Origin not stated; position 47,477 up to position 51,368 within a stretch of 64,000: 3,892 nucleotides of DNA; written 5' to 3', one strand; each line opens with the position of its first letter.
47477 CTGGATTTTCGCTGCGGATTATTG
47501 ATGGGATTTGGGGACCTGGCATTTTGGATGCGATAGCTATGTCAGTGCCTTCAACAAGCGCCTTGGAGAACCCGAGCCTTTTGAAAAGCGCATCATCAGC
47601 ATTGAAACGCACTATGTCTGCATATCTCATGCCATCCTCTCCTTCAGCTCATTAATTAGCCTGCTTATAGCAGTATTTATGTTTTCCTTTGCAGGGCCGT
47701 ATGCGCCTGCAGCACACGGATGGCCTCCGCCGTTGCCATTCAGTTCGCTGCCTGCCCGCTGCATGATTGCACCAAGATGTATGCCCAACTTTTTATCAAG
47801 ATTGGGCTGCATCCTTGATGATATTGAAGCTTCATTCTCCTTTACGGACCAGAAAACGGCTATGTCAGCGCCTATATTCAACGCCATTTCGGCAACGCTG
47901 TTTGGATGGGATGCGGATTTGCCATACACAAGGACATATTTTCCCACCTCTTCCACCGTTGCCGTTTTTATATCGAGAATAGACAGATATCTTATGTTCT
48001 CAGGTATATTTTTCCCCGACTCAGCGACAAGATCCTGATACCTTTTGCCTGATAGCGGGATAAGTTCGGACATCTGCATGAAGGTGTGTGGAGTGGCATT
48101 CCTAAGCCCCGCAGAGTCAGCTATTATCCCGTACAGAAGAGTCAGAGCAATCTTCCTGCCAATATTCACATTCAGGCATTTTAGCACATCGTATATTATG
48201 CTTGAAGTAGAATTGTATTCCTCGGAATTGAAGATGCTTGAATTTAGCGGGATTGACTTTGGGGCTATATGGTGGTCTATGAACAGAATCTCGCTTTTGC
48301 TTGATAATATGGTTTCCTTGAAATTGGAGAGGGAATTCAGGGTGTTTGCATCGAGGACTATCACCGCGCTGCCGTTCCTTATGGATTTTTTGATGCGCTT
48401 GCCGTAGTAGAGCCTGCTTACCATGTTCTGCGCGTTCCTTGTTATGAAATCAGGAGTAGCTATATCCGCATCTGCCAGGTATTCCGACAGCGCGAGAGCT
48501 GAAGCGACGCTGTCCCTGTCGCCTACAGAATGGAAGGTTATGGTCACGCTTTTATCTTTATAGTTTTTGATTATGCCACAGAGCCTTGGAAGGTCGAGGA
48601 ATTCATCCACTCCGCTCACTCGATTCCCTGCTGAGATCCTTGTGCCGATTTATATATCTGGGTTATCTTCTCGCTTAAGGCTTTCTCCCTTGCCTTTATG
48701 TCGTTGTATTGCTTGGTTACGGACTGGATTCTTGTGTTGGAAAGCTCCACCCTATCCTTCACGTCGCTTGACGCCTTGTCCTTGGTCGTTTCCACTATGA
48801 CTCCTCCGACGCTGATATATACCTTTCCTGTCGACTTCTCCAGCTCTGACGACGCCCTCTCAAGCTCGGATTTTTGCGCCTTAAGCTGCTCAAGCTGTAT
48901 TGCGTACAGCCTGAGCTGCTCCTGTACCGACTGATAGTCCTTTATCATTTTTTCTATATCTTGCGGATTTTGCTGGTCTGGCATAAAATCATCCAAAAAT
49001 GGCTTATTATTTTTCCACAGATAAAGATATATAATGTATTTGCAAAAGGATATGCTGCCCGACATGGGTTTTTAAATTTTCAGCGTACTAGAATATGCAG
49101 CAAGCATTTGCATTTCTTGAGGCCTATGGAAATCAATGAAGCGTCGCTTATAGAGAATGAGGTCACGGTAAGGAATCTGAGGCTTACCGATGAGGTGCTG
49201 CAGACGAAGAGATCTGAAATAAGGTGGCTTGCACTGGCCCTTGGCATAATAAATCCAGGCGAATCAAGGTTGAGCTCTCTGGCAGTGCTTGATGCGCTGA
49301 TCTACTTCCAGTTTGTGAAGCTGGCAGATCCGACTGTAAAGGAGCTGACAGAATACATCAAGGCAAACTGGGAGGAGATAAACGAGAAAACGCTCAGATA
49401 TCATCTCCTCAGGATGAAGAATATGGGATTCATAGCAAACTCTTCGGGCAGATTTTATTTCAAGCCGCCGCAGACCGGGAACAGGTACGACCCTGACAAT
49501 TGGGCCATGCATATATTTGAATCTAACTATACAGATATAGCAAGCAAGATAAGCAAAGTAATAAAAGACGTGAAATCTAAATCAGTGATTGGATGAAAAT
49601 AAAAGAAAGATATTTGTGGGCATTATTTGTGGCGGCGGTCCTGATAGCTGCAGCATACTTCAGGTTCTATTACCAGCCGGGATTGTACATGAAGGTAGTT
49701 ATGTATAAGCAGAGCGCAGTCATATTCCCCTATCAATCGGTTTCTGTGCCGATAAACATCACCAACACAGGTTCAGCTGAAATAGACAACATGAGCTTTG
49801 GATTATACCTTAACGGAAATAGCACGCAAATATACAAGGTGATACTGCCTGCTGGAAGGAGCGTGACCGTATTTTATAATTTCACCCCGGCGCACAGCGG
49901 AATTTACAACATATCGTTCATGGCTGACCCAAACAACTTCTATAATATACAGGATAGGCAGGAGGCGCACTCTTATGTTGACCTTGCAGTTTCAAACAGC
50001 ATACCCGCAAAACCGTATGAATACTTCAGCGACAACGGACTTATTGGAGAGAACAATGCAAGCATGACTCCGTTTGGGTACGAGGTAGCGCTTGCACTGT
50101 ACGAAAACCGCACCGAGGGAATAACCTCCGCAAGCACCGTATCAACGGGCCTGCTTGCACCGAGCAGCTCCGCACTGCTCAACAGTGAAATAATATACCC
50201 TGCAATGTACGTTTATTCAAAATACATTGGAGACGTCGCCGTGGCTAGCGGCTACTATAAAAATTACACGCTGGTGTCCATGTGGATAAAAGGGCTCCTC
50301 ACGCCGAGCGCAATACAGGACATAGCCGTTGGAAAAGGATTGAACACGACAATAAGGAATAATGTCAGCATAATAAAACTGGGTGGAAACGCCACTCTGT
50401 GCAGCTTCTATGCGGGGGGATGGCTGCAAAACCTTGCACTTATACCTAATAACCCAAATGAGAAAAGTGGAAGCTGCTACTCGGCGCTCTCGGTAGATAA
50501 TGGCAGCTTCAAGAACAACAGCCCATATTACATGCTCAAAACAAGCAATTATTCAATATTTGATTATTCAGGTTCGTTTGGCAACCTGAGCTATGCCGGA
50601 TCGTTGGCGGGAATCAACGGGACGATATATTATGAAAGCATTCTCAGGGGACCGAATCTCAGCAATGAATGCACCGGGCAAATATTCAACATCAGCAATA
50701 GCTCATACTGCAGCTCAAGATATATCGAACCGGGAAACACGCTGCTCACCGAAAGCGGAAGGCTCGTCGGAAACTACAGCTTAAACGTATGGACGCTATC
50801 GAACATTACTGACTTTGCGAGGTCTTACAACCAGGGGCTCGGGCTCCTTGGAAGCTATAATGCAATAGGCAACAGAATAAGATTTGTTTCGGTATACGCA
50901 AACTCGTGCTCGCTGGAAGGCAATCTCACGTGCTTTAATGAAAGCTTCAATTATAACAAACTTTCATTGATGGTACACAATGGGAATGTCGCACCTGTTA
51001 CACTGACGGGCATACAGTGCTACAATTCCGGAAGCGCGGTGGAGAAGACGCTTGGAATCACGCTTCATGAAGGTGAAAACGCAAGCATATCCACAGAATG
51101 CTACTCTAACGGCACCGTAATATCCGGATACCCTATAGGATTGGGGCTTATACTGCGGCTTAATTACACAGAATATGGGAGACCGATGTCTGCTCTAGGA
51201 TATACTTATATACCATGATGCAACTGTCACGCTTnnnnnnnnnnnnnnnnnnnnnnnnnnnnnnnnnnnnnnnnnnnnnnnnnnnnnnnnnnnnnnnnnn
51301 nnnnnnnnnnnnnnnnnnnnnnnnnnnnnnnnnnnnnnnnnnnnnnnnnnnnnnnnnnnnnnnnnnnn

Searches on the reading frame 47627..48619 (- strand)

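Call 18: search_protein_families(library=pfam, proteins=[window:47627-48619:-], max_evalue=0.001)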
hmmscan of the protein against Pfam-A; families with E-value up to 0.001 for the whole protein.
window:47627-48619:- (330 aa): 2 families
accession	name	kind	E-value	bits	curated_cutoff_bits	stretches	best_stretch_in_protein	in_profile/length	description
PF02272.25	DHHA1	-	8.3e-14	52.3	25.9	1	242-326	21-101/102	DHHA1 domain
PF01368.27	DHH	-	3.8e-12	47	28.1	1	25-165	2-125/125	DHH family, N-terminal domain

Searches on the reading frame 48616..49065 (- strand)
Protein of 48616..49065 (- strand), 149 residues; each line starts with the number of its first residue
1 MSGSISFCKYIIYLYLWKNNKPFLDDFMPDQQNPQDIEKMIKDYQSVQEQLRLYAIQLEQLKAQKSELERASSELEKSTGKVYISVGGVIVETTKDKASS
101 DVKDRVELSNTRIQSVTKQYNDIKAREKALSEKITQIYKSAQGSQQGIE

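Call 87: search_protein_families(library=pfam, proteins=[window:48616-49065:-], max_evalue=0.001)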
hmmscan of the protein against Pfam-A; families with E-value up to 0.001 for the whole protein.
window:48616-49065:- (149 aa): 1 family
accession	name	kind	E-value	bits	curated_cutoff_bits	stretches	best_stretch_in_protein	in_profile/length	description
PF01920.25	Prefoldin_2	-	5e-16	59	27.6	1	39-139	2-104/106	Prefoldin subunit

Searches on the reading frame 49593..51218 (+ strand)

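Call 18: search_protein_families(library=pfam, proteins=[window:49593-51218:+], max_evalue=0.001)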
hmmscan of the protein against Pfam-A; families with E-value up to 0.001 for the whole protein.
window:49593-51218:+ (541 aa): 1 family
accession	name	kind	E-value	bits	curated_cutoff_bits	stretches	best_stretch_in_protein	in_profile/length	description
PF07705.17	CARDB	-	1.1e-09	38.9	22.7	1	37-116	8-88/101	CARDB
